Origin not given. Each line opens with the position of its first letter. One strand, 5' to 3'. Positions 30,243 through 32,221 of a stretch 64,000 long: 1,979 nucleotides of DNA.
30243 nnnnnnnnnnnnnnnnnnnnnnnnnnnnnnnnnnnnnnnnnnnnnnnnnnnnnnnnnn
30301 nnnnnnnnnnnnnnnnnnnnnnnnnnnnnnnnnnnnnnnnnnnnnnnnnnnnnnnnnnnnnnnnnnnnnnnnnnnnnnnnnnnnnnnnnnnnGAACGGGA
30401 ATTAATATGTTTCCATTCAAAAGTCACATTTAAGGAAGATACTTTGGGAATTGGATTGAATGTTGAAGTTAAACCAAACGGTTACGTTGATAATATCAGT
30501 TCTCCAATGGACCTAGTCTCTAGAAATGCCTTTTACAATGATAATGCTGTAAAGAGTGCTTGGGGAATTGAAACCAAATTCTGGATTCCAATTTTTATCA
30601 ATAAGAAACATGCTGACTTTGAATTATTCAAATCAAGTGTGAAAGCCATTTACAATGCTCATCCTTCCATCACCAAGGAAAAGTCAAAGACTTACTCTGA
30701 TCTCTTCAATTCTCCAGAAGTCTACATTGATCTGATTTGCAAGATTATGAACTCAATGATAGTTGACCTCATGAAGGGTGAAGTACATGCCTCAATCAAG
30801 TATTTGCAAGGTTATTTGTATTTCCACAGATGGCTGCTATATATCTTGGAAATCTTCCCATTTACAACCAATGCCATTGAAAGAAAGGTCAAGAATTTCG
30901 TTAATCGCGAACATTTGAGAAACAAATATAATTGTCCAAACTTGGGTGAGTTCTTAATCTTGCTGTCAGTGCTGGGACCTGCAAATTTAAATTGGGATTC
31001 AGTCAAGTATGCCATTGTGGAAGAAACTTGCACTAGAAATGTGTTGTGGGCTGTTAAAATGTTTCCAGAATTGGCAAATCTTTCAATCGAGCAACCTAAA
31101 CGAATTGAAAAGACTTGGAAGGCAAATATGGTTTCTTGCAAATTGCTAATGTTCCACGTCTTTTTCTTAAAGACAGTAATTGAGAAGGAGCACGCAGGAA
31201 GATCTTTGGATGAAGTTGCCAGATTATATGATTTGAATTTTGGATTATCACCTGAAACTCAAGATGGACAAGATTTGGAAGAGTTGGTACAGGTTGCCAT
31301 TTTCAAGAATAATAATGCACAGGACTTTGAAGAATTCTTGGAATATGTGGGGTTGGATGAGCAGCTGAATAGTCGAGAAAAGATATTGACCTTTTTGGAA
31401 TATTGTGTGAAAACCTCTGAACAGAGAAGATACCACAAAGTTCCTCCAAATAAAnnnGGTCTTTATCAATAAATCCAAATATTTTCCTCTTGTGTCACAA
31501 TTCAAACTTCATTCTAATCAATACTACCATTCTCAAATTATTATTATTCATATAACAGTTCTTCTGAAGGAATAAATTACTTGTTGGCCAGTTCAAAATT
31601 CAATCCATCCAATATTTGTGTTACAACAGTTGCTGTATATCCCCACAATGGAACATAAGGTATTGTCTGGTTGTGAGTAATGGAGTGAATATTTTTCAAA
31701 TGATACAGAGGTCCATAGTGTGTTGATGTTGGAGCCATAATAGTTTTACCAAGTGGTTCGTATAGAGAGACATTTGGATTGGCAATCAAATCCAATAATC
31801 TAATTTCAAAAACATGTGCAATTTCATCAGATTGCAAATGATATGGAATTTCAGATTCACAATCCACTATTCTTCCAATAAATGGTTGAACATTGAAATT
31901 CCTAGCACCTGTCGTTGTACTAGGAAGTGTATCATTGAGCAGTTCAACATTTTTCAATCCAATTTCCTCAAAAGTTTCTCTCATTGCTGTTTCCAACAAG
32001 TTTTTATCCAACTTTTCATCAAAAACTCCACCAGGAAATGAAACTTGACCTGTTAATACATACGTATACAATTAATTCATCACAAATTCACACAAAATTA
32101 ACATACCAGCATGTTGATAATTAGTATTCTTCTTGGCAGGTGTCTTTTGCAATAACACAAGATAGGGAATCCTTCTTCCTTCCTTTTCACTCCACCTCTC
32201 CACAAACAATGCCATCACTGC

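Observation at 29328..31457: Single ORF fusing a catalytic-looking UBC (E2) domain to an F-box region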

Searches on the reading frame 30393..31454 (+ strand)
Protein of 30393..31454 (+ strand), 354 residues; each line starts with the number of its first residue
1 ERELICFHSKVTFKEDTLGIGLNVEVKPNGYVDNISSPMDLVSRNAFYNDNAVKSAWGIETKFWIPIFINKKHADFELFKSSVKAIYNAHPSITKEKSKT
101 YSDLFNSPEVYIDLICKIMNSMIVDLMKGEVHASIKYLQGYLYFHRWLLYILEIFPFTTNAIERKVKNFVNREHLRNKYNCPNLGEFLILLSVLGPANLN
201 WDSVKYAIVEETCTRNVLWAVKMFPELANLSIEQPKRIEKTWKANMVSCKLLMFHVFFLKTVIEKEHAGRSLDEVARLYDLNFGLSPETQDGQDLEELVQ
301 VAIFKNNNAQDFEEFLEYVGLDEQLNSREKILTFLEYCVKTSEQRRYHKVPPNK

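Call 22: search_solved_structures(query=A2, max_evalue=10, show_alignments=2)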
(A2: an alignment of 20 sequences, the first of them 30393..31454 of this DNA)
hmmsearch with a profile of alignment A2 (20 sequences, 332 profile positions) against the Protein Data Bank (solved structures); distinct sequences matched with E-value up to 10: 8.
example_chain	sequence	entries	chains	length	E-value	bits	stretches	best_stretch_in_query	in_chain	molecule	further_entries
5y7z_A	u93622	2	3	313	0.2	14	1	92-214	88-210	Cyclin-G-associated kinase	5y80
6psx_A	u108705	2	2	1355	0.22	13.8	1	41-127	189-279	Probable phospholipid-transporting ATPase DRS2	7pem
6psy_A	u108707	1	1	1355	0.22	13.8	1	41-127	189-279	Probable phospholipid-transporting ATPase DRS2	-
4o38_A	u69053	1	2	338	0.25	13.7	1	92-214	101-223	Cyclin-G-associated kinase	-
6roh_A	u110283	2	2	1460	0.25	13.7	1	41-127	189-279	Probable phospholipid-transporting ATPase DRS2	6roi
4c57_A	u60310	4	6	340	0.25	13.6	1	92-214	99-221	Cyclin-G-associated kinase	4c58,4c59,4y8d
6roj_A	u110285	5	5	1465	0.26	13.6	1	41-127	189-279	Probable phospholipid-transporting ATPase DRS2,Oxaloacetate decarboxylase alpha chain | Probable phospholipid-transporting ATPase DRS2,Probable phospholipid-tra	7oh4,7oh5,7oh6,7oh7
3eph_A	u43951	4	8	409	0.28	13.5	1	30-108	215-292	tRNA isopentenyltransferase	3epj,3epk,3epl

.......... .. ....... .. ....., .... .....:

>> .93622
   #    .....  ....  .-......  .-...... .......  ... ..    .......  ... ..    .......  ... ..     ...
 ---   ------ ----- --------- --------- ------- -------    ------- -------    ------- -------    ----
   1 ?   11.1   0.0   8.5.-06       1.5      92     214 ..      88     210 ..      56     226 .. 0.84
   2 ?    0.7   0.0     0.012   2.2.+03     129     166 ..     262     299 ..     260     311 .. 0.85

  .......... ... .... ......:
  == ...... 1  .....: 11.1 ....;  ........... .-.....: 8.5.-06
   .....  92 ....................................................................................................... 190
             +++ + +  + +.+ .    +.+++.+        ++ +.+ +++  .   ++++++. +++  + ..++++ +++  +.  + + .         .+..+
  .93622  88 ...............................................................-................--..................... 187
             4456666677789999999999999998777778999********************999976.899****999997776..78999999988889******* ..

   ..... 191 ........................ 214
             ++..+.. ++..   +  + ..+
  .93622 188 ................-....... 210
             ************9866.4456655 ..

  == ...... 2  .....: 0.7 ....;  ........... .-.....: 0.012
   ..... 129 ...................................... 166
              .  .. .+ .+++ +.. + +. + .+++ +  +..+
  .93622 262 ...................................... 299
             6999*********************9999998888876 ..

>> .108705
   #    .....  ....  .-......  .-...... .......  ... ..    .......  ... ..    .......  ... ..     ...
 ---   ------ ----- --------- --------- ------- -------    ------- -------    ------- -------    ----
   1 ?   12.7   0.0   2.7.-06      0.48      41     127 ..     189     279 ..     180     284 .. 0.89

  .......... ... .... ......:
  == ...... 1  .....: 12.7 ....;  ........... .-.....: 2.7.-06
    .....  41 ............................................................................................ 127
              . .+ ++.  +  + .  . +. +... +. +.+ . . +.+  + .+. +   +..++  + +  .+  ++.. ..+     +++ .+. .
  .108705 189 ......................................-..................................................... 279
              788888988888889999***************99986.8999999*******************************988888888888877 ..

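Call 23: search_protein_families(library=pfam, alignment_id=A2, max_evalue=1)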
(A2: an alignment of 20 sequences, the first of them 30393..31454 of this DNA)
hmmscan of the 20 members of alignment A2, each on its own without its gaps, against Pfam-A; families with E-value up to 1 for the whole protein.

A. member 1, window:30393-31454:+ (354 aa): 0 families

B. families by the number of members that match (of 20 scanned): 6 families
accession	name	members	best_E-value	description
PF13972.11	TetR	2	0.073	Bacterial transcriptional repressor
PF22031.2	MCP_V20_C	1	0.016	Major capsid protein V20 C-terminal domain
PF20600.3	ExoX-like_C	1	0.08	Exodeoxyribonuclease X-like C-terminal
PF24275.1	NttA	1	0.16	T2SS substrate NttA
PF16271.10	DUF4924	1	0.21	Domain of unknown function (DUF4924)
PF18946.5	Apex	1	0.97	GpV Apex motif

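Call 27: predict_structure(alignment_id=A2)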
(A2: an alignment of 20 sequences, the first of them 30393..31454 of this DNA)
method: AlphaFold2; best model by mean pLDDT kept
length: 354 residues; sequences in the alignment: 20
mean_pLDDT: 89.8   pTM: 0.89
mean pLDDT of the five models: 89.8, 89.3, 88.7, 88.2, 87.5
residues with pLDDT >= 90: 244; 70-90: 90; 50-70: 20; < 50: 0
segments of 3 or more residues with pLDDT < 50: none
pLDDT, mean of each block of 10 residues (from residue 1): 85 95 89 89 96 91 96 95 93 65 81 94 84 75 95 94 95 93 93 83 95 97 93 89 95 93 87 91 83 85 91 96 94 96 91 60
secondary structure, 60 per line:
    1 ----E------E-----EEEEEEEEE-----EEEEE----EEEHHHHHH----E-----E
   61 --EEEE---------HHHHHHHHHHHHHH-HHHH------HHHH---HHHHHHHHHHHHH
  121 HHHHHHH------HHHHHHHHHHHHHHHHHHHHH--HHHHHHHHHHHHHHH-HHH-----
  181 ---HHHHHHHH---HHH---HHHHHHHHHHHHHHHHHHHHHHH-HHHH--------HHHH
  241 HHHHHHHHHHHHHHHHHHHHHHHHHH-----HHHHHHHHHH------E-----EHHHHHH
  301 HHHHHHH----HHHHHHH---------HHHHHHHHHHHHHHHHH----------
elements in order: E18-26 E32-36 E41-43 H44-49 E63-66 H76-89 H91-94 H101-104 H108-127 H134-154 H157-171 H184-191 H201-223 H225-228 H237-266 H272-281 H295-307 H312-318 H328-344

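Call 29: search_protein_representatives(alignment_id=A2)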
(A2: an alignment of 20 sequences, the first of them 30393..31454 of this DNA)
Query: 20 sequences, 332 profile positions. Proteins with E-value up to 0.001 (for the whole library): 3019; up to 1e-10: 2154; up to 1e-30: 1111. The best 150 are listed.
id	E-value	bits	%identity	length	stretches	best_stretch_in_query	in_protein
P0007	4.8e-127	440.1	-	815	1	2-329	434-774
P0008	3.2e-125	434.1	-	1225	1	4-329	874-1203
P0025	6.0e-125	433.2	-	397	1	2-329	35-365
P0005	4.0e-124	430.5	-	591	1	1-331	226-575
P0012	5.8e-124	430.0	-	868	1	2-328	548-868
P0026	1.1e-123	429.1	-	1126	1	2-330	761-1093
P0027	3.5e-122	424.1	-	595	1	1-330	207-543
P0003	1.2e-121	422.4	-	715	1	2-329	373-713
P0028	3.7e-121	420.7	-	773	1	2-330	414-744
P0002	1.3e-120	418.9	-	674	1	2-330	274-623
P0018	6.8e-118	410.0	-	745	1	1-329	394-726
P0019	2.1e-115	401.8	-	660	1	2-330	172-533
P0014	1.5e-114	399.1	-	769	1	1-330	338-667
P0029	6.4e-113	393.7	-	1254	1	1-329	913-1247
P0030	6.9e-113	393.6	-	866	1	2-328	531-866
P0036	4.1e-109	381.1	-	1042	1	3-330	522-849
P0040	2.2e-108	378.7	-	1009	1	3-329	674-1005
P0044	5.6e-106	370.8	-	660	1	1-329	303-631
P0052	2.6e-103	362.1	-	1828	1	2-328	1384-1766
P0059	1.3e-101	356.6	-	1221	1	1-330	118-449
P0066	2.6e-100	352.2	-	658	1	1-328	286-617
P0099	1.6e-95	336.5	-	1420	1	2-329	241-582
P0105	1.1e-94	333.7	-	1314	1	1-328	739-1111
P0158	1.0e-87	310.8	-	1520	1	2-330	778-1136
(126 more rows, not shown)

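Call 41: find_homologous_proteins(query=A2, max_evalue=0.00001)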
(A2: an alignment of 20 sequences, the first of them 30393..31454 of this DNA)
Query A2 (20 sequences) (354 aa, profile of the alignment): 10 proteins with E <= 0.00001 among 6928 candidates.
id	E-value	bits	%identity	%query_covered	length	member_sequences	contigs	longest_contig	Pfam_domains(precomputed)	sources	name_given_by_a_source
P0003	3.7e-121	422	48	98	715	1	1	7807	PF00179.32,PF12937.13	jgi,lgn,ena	-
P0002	4.1e-120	419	47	98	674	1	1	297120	PF00646.39,PF00179.32,PF12937.13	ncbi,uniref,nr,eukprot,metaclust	ncbi:hypothetical protein NAEGRDRAFT_59412 [Naegleria gruberi]|uniref:Ubiquitin-conjugating enzyme f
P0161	7.2e-114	398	49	98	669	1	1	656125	PF00179.32,PF12937.13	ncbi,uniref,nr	ncbi:hypothetical protein C9374_004141 [Naegleria lovaniensis]|uniref:UBC core domain-containing pro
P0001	2.7e-112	393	100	100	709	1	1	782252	PF00179.32,PF12937.13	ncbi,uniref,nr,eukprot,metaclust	ncbi:hypothetical protein NAEGRDRAFT_65426 [Naegleria gruberi]|uniref:Ubiquitin-conjugating enzyme f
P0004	2.9e-100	354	51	89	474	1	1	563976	PF00646.39,PF12937.13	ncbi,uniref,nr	ncbi:hypothetical protein FDP41_009268 [Naegleria fowleri]|uniref:F-box domain-containing protein n=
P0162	1.4e-99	351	31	98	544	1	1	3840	PF00179.32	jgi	jgi:ubiquitin-protein ligase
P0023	2.7e-83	298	21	99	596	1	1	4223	PF00179.32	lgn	-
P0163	9.5e-83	296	22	98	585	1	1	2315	PF00179.32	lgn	-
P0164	4.2e-66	241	23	82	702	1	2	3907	PF00179.32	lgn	-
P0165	1.7e-51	193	39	50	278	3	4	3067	PF00646.39,PF12937.13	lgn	-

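Call 42: list_cluster_members(proteins=[P0026, P0028, P0036, P0040, P0052, P0059, P0099, P0044, P0066, P0158])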
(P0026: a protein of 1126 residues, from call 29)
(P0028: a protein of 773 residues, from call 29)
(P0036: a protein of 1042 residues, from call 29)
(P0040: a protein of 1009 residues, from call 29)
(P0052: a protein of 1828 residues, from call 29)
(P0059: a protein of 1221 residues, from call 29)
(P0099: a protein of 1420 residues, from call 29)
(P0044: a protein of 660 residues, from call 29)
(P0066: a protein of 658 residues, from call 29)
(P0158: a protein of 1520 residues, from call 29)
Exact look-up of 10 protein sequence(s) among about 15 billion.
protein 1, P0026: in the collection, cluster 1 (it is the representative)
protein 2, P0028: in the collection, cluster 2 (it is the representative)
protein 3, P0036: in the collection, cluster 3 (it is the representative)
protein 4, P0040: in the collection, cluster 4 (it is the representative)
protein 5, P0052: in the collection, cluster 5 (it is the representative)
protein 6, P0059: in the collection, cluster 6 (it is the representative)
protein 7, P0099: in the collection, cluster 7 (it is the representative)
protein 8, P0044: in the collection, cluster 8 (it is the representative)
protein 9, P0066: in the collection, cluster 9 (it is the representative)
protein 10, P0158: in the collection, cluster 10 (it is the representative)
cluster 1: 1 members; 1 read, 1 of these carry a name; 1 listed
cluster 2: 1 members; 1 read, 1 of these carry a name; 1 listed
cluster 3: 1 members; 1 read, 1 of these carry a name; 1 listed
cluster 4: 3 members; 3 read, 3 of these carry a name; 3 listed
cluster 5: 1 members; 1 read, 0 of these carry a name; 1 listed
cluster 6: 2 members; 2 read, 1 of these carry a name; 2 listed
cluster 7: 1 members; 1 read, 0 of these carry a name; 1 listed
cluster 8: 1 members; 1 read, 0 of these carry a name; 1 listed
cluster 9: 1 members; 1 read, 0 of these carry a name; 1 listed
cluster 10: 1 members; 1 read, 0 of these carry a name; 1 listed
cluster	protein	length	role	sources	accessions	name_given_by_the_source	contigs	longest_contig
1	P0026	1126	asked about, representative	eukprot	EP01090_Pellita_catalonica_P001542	TRINITY_DN11301_c0_g1_i2.p1 TRINITY_DN11301_c0_g1~~TRINITY_DN11301_c0_g1_i2.p1 ORF ...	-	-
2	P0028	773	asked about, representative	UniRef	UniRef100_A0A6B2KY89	UBC core domain-containing protein n=1 Tax=Arcella intermedia TaxID=1963864 ...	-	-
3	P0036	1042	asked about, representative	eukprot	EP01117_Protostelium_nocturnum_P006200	TRINITY_DN2235_c0_g1_i1.p1 TRINITY_DN2235_c0_g1~~TRINITY_DN2235_c0_g1_i1.p1 ORF ...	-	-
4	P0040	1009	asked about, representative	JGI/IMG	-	ubiquitin-protein ligase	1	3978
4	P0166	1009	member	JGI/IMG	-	ubiquitin-protein ligase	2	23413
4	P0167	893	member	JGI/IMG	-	ubiquitin-protein ligase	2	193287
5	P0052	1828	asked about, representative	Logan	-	-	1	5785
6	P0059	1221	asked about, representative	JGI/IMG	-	-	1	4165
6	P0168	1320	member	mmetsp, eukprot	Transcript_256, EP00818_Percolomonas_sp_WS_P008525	Transcript_256/g.845 ORF Transcript_256/g.845 Transcript_256/m.845 type:complete len:1321 ... | CAMPEP_0117441910 /NCGR_PEP_ID=MMETSP0759-20121206/3877_1 /TAXON_ID=63605 ...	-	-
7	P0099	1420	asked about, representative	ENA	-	-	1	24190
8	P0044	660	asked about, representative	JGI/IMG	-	-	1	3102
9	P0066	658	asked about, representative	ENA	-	-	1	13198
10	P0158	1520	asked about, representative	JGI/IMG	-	-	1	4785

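Call 44: search_protein_families(library=pfam, proteins=[P0026, P0028, P0036, P0040, P0059, P0099], max_evalue=0.01)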
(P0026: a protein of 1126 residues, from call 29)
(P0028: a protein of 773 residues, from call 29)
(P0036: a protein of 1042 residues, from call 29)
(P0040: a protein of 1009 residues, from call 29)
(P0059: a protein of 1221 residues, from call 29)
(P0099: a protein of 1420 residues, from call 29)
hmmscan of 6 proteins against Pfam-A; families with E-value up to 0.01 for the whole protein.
P0026 (1126 aa): 4 families
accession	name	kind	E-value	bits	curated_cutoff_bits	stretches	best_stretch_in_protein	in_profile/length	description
PF00179.31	UQ_con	-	6.6e-21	74.8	27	1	2-120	4-111/140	Ubiquitin-conjugating enzyme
PF07382.16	HC2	-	1.3e-07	32.4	40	1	498-598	50-151/194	Histone H1-like nucleoprotein HC2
PF12937.12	F-box-like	-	2.4e-07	30.9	24.3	1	718-760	1-43/47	F-box-like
PF00646.38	F-box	-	8.7e-06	25.9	20.5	1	718-758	1-41/43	F-box domain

P0028 (773 aa): 3 families
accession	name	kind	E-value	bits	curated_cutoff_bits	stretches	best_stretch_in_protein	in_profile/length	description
PF00179.31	UQ_con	-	1.3e-24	86.8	27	1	4-125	5-113/140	Ubiquitin-conjugating enzyme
PF12937.12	F-box-like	-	1.6e-07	31.4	24.3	1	370-408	5-42/47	F-box-like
PF00646.38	F-box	-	0.0014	18.9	20.5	1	369-408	4-42/43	F-box domain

P0036 (1042 aa): 4 families
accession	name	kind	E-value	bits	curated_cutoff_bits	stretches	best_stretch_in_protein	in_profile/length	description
PF00179.31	UQ_con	-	1.1e-20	74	27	1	9-139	1-115/140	Ubiquitin-conjugating enzyme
PF02342.23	TerD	-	3.8e-16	59.5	25.3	1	864-1022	5-174/187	TerD domain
PF12937.12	F-box-like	-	1.6e-07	31.4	24.3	1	448-491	2-45/47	F-box-like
PF00646.38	F-box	-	0.00016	21.8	20.5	1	450-487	4-41/43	F-box domain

P0040 (1009 aa): 3 families
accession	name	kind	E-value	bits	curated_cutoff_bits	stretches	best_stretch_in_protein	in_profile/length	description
PF00179.31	UQ_con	-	1.5e-23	83.4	27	1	115-246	1-119/140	Ubiquitin-conjugating enzyme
PF12937.12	F-box-like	-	4.8e-06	26.7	24.3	1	599-639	6-46/47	F-box-like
PF00646.38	F-box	-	0.00084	19.6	20.5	1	597-635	4-42/43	F-box domain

P0059 (1221 aa): 5 families
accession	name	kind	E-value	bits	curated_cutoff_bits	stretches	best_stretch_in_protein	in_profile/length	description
PF13516.12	LRR_6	-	4.4e-21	73.7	23.4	1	640-660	4-24/24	Leucine Rich repeat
PF00560.39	LRR_1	-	1.7e-09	36.4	20.6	0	887-907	1-21/23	Leucine Rich Repeat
PF12799.13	LRR_4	-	2.7e-08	34.2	27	0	640-681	2-34/44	Leucine Rich repeats (2 copies)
PF00076.28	RRM_1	-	0.0036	17.6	20.7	0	1132-1185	20-69/70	RNA recognition motif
PF00179.31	UQ_con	-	0.0077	16.3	27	0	5-56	80-118/140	Ubiquitin-conjugating enzyme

P0099 (1420 aa): 4 families
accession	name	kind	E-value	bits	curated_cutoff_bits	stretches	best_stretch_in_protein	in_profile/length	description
PF00179.31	UQ_con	-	1.2e-25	90.1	27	1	31-148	1-111/140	Ubiquitin-conjugating enzyme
PF13516.12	LRR_6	-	1.2e-22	78.6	23.4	1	1127-1149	2-24/24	Leucine Rich repeat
PF00560.39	LRR_1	-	6.2e-10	37.7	20.6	0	1130-1144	2-16/23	Leucine Rich Repeat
PF00076.28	RRM_1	-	3.2e-07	30.5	20.7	1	1294-1355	1-58/70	RNA recognition motif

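Call 47: fold_search(model_id=the predicted structure, library=pdb)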
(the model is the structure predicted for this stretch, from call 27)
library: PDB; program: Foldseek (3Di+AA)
matches with E <= 10: 369; with E <= 0.001: 1
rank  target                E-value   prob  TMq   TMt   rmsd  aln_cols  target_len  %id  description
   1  8b5w                  5.5e-06  1.00  0.58  0.59   6.3       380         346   14  Crystal structure of the E3 module from UBR4 (released 2023-10-04)
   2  6r39                  5.4e-01  0.20  0.22  0.23  20.5       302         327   12  T. brucei FPPS in complex with 1-(carboxymethyl)-1H-benzo[g]indole-2-carboxylic acid (released 2020-04-08)
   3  5gtm_A                6.2e-01  0.06  0.13  0.10  28.1       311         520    9  Modified human MxA, nucleotide-free form (released 2017-05-31)
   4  9n6z_ST               6.7e-01  0.11  0.19  0.14  20.3       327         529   12  SSU processome maturation and disassembly, State D (released 2025-11-05)
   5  7wb4_B                7.1e-01  0.06  0.14  0.09  25.7       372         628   12  Cryo-EM structure of the NR subunit from X. laevis NPC (released 2022-03-02)
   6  9n6v_ST               8.9e-01  0.09  0.20  0.14  20.0       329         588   14  SSU processome maturation and disassembly, State A (released 2025-11-05)
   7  7a27_GGG              9.3e-01  0.05  0.12  0.12  28.8       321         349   10  Structure of soluble SmhA crystal form 2 of the tripartite alpha-pore forming toxin, Smh, from Serratia marcescens. (released 2021-03-31)
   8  5a7d_O                1.0e+00  0.03  0.12  0.13  22.0       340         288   13  Tetrameric assembly of LGN with Inscuteable (released 2016-08-03)
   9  6xr1                  1.1e+00  0.09  0.18  0.14  19.6       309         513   14  Computationally designed right-handed alpha/alpha single-chain toroid with 9 repeats (released 2021-07-14)
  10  6mhx_A                1.1e+00  0.06  0.12  0.08  17.8       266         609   11  Structure of human TRPV3 in the presence of 2-APB in C2 symmetry (2) (released 2018-10-03)
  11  3e08_F                1.1e+00  0.04  0.11  0.12  19.1       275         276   11  H55S mutant Xanthomonas campestris tryptophan 2,3-dioxygenase (released 2008-09-30)
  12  3mk4_A                1.1e+00  0.04  0.11  0.12  20.6       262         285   10  X-Ray structure of human PEX3 in complex with a PEX19 derived peptide (released 2010-06-30)
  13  4im0                  1.1e+00  0.03  0.11  0.07  29.9       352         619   12  Structure of Tank-Binding Kinase 1 (released 2013-03-06)
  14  5k7v_A                1.2e+00  0.08  0.17  0.19  16.2       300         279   12  Computational Design of Self-Assembling Cyclic Protein Homooligomers (released 2017-04-12)
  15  4k10_A                1.3e+00  0.09  0.18  0.18  19.4       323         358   11  Crystal Structure of Leshmaniasis major Farnesyl diphosphate synthase in complex with 3-FLUORO-1-(2-HYDROXY-2,2-DIPHOS (released 2014-04-02)
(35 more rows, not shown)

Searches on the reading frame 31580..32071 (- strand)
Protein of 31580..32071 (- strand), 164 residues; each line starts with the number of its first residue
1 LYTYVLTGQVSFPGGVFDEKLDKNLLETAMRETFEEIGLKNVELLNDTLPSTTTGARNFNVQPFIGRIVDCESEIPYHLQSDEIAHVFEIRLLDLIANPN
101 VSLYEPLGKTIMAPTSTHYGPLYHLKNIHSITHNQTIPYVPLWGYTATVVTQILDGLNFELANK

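Call 53: search_protein_families(library=pfam, proteins=[window:31580-32071:-], max_evalue=0.001)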
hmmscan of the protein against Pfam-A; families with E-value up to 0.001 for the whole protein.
window:31580-32071:- (164 aa): 1 family
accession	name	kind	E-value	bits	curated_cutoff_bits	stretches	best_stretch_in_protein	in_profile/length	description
PF00293.34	NUDIX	-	1.3e-06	28.8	21.1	1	8-87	29-110/134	NUDIX domain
